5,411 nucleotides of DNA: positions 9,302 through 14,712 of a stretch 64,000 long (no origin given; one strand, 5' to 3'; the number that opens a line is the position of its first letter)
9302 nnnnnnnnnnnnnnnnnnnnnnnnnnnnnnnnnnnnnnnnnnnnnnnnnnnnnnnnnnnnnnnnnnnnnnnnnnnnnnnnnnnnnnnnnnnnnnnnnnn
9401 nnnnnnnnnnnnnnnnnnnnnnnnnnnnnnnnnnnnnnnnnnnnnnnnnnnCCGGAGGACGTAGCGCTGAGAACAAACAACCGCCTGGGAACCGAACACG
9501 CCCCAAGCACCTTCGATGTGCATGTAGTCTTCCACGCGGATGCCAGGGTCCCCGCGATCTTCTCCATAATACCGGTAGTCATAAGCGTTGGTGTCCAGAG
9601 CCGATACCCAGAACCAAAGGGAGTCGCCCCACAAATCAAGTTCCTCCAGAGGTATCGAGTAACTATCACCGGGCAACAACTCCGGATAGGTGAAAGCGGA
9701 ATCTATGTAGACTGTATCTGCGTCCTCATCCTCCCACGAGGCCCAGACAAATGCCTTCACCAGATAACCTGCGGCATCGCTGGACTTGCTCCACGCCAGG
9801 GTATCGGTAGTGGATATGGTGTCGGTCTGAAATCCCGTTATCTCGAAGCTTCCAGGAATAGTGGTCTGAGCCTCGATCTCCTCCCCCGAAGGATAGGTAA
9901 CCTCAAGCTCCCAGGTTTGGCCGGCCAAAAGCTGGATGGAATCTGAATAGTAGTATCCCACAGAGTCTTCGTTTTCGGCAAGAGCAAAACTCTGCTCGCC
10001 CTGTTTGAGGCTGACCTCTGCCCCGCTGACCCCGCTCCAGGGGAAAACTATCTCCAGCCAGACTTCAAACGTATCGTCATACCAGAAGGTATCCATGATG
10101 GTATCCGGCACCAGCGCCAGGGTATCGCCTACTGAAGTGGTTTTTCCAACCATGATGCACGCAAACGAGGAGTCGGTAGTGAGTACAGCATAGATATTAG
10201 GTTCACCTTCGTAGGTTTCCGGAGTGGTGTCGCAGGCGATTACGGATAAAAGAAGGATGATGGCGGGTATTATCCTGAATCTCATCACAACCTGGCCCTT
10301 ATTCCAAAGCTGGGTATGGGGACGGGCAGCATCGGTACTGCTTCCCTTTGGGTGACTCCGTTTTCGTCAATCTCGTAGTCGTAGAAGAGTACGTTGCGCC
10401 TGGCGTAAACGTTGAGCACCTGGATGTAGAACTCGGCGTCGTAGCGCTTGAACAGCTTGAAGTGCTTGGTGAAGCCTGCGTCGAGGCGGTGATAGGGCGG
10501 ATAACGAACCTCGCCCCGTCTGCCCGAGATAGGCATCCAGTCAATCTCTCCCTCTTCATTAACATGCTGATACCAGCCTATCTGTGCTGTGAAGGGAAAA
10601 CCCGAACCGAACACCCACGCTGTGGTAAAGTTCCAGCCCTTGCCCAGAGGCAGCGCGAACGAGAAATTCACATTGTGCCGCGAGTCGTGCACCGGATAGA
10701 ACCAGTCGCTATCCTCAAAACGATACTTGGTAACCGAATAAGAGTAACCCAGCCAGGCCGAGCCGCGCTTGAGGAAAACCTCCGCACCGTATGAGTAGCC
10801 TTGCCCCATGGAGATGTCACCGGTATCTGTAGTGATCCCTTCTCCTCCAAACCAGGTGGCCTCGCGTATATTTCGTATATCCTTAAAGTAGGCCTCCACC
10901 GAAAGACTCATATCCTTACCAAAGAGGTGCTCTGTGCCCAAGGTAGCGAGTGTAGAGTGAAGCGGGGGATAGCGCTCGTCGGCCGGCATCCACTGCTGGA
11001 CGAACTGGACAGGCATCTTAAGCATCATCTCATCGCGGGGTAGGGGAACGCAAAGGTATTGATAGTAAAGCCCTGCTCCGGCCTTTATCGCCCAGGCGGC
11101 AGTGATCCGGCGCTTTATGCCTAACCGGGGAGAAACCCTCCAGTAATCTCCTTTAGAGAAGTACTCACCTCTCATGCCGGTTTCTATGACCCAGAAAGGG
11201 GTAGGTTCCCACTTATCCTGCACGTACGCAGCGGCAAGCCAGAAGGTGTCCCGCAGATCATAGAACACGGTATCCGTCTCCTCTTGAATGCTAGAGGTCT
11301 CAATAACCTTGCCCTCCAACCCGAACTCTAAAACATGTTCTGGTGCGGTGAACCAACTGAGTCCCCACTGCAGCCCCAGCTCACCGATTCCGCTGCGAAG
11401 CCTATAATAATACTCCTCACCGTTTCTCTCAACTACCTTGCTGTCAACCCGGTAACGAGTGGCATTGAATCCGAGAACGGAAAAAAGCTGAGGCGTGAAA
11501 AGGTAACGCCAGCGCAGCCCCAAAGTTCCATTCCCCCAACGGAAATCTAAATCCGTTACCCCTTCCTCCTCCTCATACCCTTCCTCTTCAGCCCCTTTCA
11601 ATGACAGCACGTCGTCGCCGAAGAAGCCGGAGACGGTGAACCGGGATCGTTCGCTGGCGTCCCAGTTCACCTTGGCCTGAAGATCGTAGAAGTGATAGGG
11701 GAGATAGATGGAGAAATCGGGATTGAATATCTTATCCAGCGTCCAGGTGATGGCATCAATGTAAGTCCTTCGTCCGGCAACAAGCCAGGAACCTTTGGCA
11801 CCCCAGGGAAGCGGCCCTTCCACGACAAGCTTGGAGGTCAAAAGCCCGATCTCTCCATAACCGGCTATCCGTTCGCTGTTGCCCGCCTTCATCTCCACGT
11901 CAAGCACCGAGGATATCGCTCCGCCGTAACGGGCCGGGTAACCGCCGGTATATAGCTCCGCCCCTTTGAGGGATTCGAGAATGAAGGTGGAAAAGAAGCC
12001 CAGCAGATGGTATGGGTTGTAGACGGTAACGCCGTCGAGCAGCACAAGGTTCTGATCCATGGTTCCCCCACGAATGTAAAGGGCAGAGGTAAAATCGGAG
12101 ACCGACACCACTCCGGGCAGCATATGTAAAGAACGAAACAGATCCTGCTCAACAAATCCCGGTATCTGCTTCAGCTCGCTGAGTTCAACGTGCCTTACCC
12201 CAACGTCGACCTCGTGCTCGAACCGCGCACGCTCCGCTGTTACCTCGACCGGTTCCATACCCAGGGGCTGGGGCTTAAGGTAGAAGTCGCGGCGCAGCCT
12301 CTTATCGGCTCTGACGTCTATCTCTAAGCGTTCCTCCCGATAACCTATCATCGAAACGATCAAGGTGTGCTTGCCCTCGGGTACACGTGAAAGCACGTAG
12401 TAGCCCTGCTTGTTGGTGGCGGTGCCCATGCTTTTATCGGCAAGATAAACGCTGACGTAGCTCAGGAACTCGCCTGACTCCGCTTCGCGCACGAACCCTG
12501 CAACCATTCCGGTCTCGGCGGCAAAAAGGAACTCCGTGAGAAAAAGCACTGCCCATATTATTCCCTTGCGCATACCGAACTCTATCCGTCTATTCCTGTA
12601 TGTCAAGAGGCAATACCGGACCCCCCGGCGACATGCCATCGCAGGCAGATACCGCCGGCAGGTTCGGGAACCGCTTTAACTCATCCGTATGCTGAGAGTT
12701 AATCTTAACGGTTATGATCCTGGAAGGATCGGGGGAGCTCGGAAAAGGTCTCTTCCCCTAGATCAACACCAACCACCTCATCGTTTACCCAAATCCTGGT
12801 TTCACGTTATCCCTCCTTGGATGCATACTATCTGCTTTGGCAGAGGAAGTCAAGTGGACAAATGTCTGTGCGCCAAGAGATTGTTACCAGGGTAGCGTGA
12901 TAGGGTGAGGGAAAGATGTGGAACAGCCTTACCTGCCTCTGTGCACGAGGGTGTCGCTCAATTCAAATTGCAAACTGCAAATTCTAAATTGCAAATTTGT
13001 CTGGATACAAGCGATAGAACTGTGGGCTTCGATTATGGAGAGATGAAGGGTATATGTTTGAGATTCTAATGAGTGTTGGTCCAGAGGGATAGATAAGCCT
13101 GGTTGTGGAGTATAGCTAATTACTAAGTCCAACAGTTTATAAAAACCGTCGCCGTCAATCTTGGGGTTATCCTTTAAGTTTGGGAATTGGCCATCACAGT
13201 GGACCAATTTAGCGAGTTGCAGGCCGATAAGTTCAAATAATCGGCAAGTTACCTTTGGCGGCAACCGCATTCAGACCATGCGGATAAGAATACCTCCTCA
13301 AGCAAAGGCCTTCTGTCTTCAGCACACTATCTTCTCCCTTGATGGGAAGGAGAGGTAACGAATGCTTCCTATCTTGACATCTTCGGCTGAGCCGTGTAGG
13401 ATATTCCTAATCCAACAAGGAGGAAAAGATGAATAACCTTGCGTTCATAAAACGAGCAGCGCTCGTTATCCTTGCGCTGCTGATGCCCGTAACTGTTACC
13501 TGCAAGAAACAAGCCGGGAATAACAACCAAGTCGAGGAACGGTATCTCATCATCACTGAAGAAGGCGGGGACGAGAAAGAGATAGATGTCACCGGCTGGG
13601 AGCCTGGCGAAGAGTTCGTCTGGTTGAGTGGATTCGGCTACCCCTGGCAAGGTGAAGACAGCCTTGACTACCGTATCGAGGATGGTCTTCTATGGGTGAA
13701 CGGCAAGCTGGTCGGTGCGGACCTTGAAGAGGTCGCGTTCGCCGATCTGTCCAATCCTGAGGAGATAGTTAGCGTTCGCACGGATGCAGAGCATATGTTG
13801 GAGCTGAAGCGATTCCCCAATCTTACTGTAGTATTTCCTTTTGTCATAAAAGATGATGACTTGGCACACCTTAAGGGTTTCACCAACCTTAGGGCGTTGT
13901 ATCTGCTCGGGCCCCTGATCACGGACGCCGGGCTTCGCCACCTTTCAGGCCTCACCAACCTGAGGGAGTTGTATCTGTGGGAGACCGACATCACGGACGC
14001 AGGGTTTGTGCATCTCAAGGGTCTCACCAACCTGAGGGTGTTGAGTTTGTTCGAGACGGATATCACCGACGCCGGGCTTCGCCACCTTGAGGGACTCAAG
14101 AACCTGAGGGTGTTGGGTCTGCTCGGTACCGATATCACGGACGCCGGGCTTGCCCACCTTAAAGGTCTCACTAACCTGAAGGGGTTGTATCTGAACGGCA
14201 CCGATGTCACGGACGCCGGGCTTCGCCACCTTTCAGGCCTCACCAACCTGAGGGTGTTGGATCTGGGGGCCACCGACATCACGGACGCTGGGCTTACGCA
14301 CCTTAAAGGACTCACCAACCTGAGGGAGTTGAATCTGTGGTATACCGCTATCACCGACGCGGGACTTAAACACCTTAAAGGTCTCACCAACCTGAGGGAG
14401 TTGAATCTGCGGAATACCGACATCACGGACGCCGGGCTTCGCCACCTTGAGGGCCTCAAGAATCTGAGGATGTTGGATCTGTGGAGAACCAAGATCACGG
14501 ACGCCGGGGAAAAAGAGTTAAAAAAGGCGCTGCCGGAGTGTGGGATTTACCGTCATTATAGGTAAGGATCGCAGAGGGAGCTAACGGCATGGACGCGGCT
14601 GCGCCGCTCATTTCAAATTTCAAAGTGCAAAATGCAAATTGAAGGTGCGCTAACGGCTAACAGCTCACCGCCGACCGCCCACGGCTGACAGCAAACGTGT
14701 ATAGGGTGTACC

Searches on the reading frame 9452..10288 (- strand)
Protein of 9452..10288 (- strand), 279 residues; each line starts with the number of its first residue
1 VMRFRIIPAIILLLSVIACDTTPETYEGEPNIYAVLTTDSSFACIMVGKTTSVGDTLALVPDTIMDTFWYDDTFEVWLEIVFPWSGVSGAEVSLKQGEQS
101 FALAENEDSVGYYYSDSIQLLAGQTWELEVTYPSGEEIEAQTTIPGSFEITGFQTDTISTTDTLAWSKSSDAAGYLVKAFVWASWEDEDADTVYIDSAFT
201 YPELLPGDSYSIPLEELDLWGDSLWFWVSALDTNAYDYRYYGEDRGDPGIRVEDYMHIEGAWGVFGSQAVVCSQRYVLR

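Call 62: search_protein_families(library=pfam, proteins=[window:9452-10288:-], max_evalue=0.0001)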
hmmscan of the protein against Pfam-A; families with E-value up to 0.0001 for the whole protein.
window:9452-10288:- (279 aa): 1 family
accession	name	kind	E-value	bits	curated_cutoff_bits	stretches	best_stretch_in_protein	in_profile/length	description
PF14054.11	DUF4249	-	3.4e-08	33.8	28.5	1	87-178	51-134/269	Domain of unknown function (DUF4249)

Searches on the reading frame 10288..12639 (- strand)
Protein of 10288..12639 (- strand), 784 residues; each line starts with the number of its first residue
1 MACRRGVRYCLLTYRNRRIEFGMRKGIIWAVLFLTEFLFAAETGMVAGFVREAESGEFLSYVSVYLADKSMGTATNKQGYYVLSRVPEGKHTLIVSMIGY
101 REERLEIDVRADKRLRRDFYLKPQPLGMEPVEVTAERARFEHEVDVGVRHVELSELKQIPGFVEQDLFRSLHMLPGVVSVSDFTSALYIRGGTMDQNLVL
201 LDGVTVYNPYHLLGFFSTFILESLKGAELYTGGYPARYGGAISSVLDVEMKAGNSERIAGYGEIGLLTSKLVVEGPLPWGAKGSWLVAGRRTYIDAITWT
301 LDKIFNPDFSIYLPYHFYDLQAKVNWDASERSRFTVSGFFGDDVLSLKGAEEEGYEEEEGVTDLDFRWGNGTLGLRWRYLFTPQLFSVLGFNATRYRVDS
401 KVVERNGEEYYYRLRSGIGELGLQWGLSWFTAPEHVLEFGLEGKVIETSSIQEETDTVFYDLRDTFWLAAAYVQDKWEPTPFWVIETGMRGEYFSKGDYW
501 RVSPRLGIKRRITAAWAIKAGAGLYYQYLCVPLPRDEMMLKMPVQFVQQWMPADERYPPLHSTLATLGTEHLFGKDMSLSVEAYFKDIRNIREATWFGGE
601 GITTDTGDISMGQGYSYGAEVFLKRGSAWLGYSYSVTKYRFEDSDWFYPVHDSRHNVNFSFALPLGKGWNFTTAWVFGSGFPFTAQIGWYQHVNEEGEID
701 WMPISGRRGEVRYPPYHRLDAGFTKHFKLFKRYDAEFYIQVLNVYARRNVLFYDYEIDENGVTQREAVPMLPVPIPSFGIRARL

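Call 62: search_protein_families(library=pfam, proteins=[window:10288-12639:-], max_evalue=0.0001)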
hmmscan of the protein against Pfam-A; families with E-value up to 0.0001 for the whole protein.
window:10288-12639:- (784 aa): 4 families
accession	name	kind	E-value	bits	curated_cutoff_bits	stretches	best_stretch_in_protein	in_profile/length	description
PF13715.12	CarbopepD_reg_2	-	3.7e-17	62.6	32.2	1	47-133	2-88/88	CarboxypepD_reg-like domain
PF13620.12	CarboxypepD_reg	-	1.7e-12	47.9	32.3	1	46-121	2-81/82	Carboxypeptidase regulatory-like domain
PF07715.20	Plug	-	2.8e-07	31.5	23.9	1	165-242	23-104/107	TonB-dependent Receptor Plug Domain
PF25183.1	OMP_b-brl_4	-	3.4e-07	29.5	30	0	495-529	431-465/838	Outer membrane beta barrel domain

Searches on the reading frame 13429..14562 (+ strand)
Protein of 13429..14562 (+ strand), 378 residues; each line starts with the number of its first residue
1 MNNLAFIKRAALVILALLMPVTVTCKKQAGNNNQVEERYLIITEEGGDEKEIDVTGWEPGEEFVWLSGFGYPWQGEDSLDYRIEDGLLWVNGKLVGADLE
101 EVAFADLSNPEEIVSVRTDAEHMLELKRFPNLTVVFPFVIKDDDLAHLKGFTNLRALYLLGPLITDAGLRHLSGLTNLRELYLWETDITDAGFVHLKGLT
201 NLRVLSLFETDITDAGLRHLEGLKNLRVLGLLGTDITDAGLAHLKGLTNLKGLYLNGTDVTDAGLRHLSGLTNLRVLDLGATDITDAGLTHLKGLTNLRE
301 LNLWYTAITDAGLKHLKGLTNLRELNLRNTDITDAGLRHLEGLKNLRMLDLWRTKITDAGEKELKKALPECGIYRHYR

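Call 62: search_protein_families(library=pfam, proteins=[window:13429-14562:+], max_evalue=0.0001)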
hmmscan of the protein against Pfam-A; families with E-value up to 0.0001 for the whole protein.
window:13429-14562:+ (378 aa): 7 families
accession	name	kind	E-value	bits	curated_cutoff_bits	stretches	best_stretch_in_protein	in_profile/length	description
PF12799.13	LRR_4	-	1.3e-35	121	27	6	296-334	1-38/44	Leucine Rich repeats (2 copies)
PF13855.12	LRR_8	-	4.9e-20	71.5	27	2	296-354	1-59/61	Leucine rich repeat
PF23598.1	LRR_14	-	1.3e-13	50.9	40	1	143-306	13-177/353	Leucine-rich repeat region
PF13516.12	LRR_6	-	1.5e-13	50.1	23.4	0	320-338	3-21/24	Leucine Rich repeat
PF24758.1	LRR_At5g56370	-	1.7e-09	38.1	27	0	268-316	33-81/227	FBD-associated F-box protein At5g56370, LRR repeats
PF25013.1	LRR_Zer-1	-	1.3e-07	32.3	27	0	291-356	3-66/137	Zer-1-like, Leucine-rich repeats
PF00560.39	LRR_1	-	4e-05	23.4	20.6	0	321-341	1-21/23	Leucine Rich Repeat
